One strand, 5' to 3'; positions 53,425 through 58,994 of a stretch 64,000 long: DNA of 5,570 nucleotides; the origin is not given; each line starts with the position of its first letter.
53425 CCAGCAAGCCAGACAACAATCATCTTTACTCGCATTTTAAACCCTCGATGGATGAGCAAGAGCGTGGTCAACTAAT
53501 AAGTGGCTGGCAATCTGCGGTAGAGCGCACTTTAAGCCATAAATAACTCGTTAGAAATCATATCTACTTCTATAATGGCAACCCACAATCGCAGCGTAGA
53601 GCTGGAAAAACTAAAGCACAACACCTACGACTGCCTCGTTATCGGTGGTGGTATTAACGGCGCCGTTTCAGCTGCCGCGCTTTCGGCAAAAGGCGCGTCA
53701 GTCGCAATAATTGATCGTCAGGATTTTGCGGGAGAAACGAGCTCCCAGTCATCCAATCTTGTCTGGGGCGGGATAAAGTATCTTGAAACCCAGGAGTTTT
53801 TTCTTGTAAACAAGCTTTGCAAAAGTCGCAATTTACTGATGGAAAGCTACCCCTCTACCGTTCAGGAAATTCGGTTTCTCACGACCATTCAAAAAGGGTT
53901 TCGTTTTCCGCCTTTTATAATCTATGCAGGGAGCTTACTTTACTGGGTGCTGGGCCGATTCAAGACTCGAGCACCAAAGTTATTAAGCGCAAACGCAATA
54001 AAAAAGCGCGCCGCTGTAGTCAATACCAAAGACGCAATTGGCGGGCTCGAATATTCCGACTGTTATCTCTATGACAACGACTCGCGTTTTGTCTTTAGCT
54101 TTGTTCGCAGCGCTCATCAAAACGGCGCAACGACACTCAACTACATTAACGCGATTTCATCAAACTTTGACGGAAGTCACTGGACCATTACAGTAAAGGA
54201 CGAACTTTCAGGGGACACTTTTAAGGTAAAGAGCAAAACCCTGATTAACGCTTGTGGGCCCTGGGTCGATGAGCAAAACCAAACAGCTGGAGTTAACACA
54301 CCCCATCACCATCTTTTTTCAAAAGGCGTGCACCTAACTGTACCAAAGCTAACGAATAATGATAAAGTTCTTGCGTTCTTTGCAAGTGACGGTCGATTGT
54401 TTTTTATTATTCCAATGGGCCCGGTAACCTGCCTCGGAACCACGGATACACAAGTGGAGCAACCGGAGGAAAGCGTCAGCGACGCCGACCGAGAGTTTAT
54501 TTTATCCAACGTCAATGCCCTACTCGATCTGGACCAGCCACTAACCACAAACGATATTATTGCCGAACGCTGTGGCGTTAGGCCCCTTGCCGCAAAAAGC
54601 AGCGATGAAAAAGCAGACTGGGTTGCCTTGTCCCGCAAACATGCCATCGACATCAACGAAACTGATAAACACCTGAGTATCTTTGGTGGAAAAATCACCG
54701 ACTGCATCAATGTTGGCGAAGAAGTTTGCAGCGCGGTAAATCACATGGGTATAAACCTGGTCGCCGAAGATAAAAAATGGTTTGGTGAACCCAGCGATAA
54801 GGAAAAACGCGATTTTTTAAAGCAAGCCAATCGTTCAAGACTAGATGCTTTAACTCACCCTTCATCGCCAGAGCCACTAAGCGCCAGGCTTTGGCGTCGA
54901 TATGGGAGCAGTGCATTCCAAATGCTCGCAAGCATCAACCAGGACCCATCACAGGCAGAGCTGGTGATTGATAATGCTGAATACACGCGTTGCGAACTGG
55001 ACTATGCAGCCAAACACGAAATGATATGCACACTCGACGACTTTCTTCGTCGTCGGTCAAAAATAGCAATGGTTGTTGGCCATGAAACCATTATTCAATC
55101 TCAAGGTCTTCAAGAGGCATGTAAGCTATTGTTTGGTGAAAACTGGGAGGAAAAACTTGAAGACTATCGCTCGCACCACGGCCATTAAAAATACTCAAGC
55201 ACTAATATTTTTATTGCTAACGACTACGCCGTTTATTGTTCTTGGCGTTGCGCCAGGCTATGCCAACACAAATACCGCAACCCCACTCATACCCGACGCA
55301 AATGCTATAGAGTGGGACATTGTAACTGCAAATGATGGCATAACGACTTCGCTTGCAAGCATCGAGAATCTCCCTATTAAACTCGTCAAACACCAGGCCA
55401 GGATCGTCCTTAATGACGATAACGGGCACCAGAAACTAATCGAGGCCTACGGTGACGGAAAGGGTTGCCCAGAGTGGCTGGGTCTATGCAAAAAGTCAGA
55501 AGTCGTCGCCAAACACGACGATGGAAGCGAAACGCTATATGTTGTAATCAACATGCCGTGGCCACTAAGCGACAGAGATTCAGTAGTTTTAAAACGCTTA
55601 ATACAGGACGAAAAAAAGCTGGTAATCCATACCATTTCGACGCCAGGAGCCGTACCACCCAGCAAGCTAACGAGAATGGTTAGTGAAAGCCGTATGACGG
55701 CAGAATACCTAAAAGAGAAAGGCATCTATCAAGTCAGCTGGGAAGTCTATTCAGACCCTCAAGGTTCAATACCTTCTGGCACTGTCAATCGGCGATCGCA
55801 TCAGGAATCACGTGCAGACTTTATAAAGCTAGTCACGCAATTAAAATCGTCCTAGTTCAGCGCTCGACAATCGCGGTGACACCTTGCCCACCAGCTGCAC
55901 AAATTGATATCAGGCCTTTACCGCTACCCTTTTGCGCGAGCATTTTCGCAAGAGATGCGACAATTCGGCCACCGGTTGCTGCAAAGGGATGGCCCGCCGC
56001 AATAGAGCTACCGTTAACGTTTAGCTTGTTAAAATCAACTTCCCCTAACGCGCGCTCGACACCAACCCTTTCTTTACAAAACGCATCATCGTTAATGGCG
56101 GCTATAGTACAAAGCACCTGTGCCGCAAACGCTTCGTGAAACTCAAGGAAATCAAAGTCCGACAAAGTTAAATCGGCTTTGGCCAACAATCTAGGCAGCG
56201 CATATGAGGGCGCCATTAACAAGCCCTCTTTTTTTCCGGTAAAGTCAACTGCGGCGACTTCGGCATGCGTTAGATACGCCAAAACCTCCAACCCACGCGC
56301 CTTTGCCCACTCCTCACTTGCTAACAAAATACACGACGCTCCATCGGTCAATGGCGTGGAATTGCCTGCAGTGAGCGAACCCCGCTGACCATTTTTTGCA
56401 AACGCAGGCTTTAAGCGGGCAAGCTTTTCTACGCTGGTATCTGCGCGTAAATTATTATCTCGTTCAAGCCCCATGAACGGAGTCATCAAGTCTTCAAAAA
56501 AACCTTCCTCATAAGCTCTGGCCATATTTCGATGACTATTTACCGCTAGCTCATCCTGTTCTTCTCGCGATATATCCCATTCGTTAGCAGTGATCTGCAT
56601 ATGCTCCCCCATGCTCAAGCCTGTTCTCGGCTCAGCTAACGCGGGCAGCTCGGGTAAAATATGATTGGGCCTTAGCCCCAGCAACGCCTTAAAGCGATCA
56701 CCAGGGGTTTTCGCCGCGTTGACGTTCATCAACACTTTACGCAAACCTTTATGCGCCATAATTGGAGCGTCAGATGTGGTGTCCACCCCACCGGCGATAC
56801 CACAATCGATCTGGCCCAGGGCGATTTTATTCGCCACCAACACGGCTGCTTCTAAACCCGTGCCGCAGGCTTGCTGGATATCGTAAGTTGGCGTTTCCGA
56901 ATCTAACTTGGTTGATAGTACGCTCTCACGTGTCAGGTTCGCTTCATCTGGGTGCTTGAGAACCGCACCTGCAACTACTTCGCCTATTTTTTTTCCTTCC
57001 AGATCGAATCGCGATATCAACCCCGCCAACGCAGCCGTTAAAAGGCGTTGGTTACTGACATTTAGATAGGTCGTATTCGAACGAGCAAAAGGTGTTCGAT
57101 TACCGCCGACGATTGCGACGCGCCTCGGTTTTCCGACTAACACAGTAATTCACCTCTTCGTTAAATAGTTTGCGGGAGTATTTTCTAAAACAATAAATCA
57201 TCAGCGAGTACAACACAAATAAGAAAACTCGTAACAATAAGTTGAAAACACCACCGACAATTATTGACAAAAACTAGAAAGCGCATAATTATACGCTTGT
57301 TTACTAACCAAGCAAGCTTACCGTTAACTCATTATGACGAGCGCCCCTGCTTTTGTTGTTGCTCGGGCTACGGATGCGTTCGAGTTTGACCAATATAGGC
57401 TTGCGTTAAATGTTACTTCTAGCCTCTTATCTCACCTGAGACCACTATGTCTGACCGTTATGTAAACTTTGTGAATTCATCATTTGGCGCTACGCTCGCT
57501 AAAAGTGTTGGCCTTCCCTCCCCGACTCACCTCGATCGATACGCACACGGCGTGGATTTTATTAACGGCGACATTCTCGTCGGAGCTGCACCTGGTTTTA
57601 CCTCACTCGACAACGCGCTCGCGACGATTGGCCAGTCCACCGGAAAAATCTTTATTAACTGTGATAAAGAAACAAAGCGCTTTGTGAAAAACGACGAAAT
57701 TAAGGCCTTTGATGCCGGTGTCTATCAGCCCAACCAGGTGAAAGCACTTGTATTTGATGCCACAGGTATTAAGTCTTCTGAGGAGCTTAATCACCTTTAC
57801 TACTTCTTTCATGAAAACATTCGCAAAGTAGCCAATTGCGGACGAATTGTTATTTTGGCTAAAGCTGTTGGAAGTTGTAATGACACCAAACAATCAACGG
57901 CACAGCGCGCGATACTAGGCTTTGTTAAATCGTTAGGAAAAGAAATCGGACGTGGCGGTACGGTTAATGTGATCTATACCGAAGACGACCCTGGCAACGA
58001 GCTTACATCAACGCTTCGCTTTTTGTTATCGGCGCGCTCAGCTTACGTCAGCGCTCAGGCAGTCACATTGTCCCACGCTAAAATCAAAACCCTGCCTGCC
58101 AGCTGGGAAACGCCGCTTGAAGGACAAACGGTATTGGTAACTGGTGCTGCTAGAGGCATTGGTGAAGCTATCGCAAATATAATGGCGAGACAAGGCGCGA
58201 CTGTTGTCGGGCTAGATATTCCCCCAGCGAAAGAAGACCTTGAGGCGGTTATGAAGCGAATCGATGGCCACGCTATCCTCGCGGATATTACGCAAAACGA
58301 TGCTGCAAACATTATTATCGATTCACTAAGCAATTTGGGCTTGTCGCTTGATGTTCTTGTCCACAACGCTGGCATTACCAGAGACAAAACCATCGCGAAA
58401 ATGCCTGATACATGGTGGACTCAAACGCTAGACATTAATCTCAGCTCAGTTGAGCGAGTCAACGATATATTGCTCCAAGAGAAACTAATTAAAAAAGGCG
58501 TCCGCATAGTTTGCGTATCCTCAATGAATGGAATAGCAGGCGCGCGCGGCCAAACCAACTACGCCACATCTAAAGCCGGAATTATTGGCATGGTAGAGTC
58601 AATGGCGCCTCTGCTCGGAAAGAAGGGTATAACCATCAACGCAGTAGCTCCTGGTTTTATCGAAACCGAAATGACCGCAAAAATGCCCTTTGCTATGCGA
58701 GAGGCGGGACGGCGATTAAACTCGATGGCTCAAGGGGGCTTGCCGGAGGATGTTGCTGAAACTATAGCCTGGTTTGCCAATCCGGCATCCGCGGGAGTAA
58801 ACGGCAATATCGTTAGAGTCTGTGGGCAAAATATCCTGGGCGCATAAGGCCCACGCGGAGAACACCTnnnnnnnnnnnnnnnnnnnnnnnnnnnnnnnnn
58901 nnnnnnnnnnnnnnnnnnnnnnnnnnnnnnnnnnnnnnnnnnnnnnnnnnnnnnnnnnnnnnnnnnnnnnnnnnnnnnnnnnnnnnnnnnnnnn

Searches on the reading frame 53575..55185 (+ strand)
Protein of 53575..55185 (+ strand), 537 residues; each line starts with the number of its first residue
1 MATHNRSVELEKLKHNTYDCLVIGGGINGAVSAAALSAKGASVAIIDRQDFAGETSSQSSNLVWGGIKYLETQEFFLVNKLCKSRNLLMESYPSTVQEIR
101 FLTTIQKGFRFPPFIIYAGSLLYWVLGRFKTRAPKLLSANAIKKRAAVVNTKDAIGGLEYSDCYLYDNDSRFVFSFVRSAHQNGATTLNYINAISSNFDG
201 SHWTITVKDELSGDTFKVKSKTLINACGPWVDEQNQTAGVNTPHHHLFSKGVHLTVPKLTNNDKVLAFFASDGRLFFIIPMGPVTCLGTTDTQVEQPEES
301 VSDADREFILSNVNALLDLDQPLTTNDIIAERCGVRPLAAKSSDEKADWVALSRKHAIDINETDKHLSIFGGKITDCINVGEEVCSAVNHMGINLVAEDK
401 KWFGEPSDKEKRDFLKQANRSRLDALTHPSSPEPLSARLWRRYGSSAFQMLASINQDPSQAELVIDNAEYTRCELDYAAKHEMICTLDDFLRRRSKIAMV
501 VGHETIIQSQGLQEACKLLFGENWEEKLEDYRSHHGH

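Call 19: search_protein_families(library=pfam, proteins=[window:53575-55185:+], max_evalue=0.001)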
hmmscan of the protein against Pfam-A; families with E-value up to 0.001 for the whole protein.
window:53575-55185:+ (537 aa): 5 families
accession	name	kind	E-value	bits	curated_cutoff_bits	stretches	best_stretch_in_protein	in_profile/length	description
PF01266.30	DAO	-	1.3e-34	120.8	27.9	1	19-338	1-313/353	FAD dependent oxidoreductase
PF16901.10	DAO_C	-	2.9e-15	56.7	31.4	1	432-504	29-103/126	C-terminal domain of alpha-glycerophosphate oxidase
PF13450.12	NAD_binding_8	-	6.2e-06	26.8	21.9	1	22-53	1-32/68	NAD(P)-binding Rossmann-like domain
PF01494.25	FAD_binding_3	-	0.00012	21.9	22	0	18-50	2-34/349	FAD binding domain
PF12831.13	FAD_oxidored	-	0.00034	20.5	27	1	19-58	1-40/416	FAD dependent oxidoreductase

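Call 36: search_protein_families(library=ncbifam, proteins=[window:53575-55185:+], max_evalue=0.00001)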
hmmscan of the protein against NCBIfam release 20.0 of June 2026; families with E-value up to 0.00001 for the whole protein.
window:53575-55185:+ (537 aa): 9 families
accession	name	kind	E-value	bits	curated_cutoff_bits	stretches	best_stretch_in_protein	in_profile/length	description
NF008899.0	PRK12266.1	equivalog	2.1e-82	277.3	360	1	14-506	3-489/508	glycerol-3-phosphate dehydrogenase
NF009906.0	PRK13369.1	equivalog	7.9e-72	242.4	352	1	15-504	4-486/502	glycerol-3-phosphate dehydrogenase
NF033461.1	glycerol3P_ox_1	equivalog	7.8e-55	186.3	840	1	3-343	4-353/607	type 1 glycerol-3-phosphate oxidase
TIGR03377.1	glycerol3P_GlpA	equivalog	2.2e-25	89.2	552.8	1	170-500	142-458/530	anaerobic glycerol-3-phosphate dehydrogenase subunit GlpA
NF008313.0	PRK11101.1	equivalog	7.4e-15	54.5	425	1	171-501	152-469/548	anaerobic glycerol-3-phosphate dehydrogenase subunit A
NF033460.1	glycerol3P_ox_II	equivalog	3.2e-12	46.3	460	0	135-242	119-219/361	type 2 glycerol-3-phosphate oxidase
NF002480.1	PRK01747.1-1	equivalog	1.7e-06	26.8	540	1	10-58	241-290/645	bifunctional tRNA (5-methylaminomethyl-2-thiouridine)(34)-methyltransferase MnmC2/FAD-dependent 5-carboxymethylaminomethyl-2-thiouridine(34)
TIGR02032.1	GG-red-SF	subfamily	1.9e-06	27.8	158.8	0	18-54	1-37/297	geranylgeranyl reductase family protein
NF005691.0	PRK07494.1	equivalog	3.3e-06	25.9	459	1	14-72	5-61/404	UbiH/UbiF family hydroxylase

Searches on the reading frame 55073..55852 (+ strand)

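Call 19: search_protein_families(library=pfam, proteins=[window:55073-55852:+], max_evalue=0.001)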
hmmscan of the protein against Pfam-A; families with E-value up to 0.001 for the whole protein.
window:55073-55852:+ (260 aa): 1 family
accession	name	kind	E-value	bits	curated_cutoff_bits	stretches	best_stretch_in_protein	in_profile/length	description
PF01852.25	START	-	1.7e-06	28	22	1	88-245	28-189/207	START domain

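Call 36: search_protein_families(library=ncbifam, proteins=[window:55073-55852:+], max_evalue=0.00001)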
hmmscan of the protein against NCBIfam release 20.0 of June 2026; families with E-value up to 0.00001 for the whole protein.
window:55073-55852:+ (260 aa): 0 families

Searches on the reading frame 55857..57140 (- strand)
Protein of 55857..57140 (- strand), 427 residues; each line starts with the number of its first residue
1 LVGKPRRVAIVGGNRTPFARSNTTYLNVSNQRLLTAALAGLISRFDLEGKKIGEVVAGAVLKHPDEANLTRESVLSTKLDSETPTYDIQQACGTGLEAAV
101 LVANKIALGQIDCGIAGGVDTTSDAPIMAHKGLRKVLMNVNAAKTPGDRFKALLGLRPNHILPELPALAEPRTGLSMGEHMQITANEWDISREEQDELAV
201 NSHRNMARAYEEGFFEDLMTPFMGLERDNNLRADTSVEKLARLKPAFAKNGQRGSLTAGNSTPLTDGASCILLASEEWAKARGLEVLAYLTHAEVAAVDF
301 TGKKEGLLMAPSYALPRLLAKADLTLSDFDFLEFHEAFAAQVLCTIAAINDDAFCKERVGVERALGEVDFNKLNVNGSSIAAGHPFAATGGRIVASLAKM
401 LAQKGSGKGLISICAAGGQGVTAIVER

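Call 19: search_protein_families(library=pfam, proteins=[window:55857-57140:-], max_evalue=0.001)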
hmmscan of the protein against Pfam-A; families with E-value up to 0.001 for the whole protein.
window:55857-57140:- (427 aa): 3 families
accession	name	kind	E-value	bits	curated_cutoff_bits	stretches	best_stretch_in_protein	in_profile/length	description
PF00108.29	Thiolase_N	-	3.1e-51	174.7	26.4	1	8-277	1-260/260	Thiolase, N-terminal domain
PF02803.24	Thiolase_C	-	5.1e-31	107.3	27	1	286-427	3-123/123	Thiolase, C-terminal domain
PF00109.32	ketoacyl-synt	-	2.5e-05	24.5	20.8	1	75-124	157-206/252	Beta-ketoacyl synthase, N-terminal domain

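Call 36: search_protein_families(library=ncbifam, proteins=[window:55857-57140:-], max_evalue=0.00001)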
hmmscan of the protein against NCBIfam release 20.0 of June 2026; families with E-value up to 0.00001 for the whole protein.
window:55857-57140:- (427 aa): 38 families (the best 25 are shown)
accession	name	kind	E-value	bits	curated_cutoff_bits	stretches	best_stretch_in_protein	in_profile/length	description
NF006740.0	PRK09268.1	equivalog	5.1e-218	724.3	539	1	4-427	9-431/431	acetyl-CoA C-acetyltransferase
NF006516.0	PRK08963.1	equivalog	8.8e-128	426.8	560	1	5-426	12-434/436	acetyl-CoA C-acyltransferase FadI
TIGR01930.1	AcCoA-C-Actrans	subfamily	1.6e-116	389.4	240.55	1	10-426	1-385/385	acetyl-CoA C-acyltransferase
TIGR02446.1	FadI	equivalog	6e-110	368.2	711.55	1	6-426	7-428/430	acetyl-CoA C-acyltransferase FadI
NF006030.0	PRK08170.1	equivalog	1.6e-93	313.8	593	1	5-427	9-432/434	acetyl-CoA C-acetyltransferase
NF004853.0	PRK06205.1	subfamily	5.9e-67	226.4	551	1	6-427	2-402/404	acetyl-CoA C-acetyltransferase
NF006552.0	PRK09051.1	subfamily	3.3e-62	211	565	1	6-427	4-394/395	beta-ketothiolase BktB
NF042999.1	bketothiol_BktB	equivalog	4e-58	197.5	725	1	6-427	3-393/394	beta-ketothiolase BktB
NF005033.0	PRK06445.1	equivalog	4.6e-58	197.2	511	2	173-427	156-394/395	acetyl-CoA C-acetyltransferase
NF006086.0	PRK08235.1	equivalog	7e-57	193.3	526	2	173-426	153-391/393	acetyl-CoA C-acetyltransferase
TIGR02430.1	pcaF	equivalog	1.1e-54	186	597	1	7-427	2-399/400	3-oxoadipyl-CoA thiolase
NF006551.0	PRK09050.1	subfamily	3e-54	184.6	605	1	8-427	4-400/401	3-oxoadipyl-CoA thiolase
NF006553.0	PRK09052.1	equivalog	1.1e-53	182.7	567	2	177-427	154-398/399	acetyl-CoA C-acyltransferase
NF006510.0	PRK08947.1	equivalog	5e-53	180.4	519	2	175-427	145-386/387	acetyl-CoA C-acyltransferase FadA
NF004206.0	PRK05656.1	subfamily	7.7e-53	179.9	688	2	180-427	156-392/392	acetyl-CoA C-acetyltransferase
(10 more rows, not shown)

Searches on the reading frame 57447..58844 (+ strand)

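Call 19: search_protein_families(library=pfam, proteins=[window:57447-58844:+], max_evalue=0.001)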
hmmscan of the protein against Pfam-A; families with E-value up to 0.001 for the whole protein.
window:57447-58844:+ (466 aa): 3 families
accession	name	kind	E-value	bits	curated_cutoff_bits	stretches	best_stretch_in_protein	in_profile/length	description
PF13561.12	adh_short_C2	-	4.1e-48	164.4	27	1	233-459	1-232/236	Enoyl-(Acyl carrier protein) reductase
PF00106.31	adh_short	-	2.1e-41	142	26.6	1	227-412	1-189/195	short chain dehydrogenase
PF08659.16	KR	-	4.5e-15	56.5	22.6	1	228-386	2-163/180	KR domain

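Call 36: search_protein_families(library=ncbifam, proteins=[window:57447-58844:+], max_evalue=0.00001)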
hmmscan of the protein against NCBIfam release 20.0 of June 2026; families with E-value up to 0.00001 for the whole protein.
window:57447-58844:+ (466 aa): 216 families (the best 25 are shown)
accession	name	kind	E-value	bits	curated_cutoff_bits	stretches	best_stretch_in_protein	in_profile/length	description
NF006110.0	PRK08261.1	equivalog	7.4e-183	608.5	410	1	1-466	1-454/454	3-oxoacyl-ACP reductase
NF004197.0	PRK05653.1-1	equivalog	2.8e-59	200.7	332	1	222-460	3-244/249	3-oxoacyl-ACP reductase FabG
TIGR01830.1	3oxo_ACP_reduc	equivalog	5.5e-59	199.7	297.75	1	229-460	1-236/239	3-oxoacyl-[acyl-carrier-protein] reductase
NF009466.0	PRK12826.1-2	subfamily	1.1e-53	182.2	222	1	227-461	4-243/248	3-oxoacyl-ACP reductase FabG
NF004198.0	PRK05653.1-3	equivalog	5.1e-53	180.1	296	1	224-461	5-245/248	3-oxoacyl-ACP reductase FabG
NF009464.0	PRK12824.1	subfamily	9.1e-49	166.3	269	1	228-460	4-240/245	3-oxoacyl-ACP reductase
TIGR01829.1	AcAcCoA_reduct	subfamily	9.9e-47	159.6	302.1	1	229-460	3-238/242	acetoacetyl-CoA reductase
NF004200.0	PRK05653.1-5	equivalog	4e-46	157.5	273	1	227-460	3-239/242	3-oxoacyl-ACP reductase FabG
NF009546.0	PRK12935.1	equivalog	8.4e-46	156.5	418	1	224-420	4-204/247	acetoacetyl-CoA reductase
NF053542.1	FlxB_rubin_SDR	equivalog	1.6e-44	152.4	340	1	228-460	2-237/239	flexirubin biosynthesis SDR family reductase FlxB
NF004199.0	PRK05653.1-4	equivalog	2.9e-44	151.5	301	1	224-460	3-243/247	3-oxoacyl-ACP reductase FabG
NF047420.2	EF_P_mod_YmfI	equivalog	3.8e-42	144.6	238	1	229-460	2-233/236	elongation factor P 5-aminopentanone reductase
NF009547.0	PRK12936.1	subfamily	5.9e-42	143.9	436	1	224-461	4-241/245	3-ketoacyl-(acyl-carrier-protein) reductase NodG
NF005559.1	PRK07231.1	subfamily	2.4e-41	141.9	215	1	224-460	2-245/249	glucose 1-dehydrogenase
NF042966.1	AcAcCoAred_PhaB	equivalog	3.7e-41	141.3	436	1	224-461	6-237/240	acetoacetyl-CoA reductase PhaB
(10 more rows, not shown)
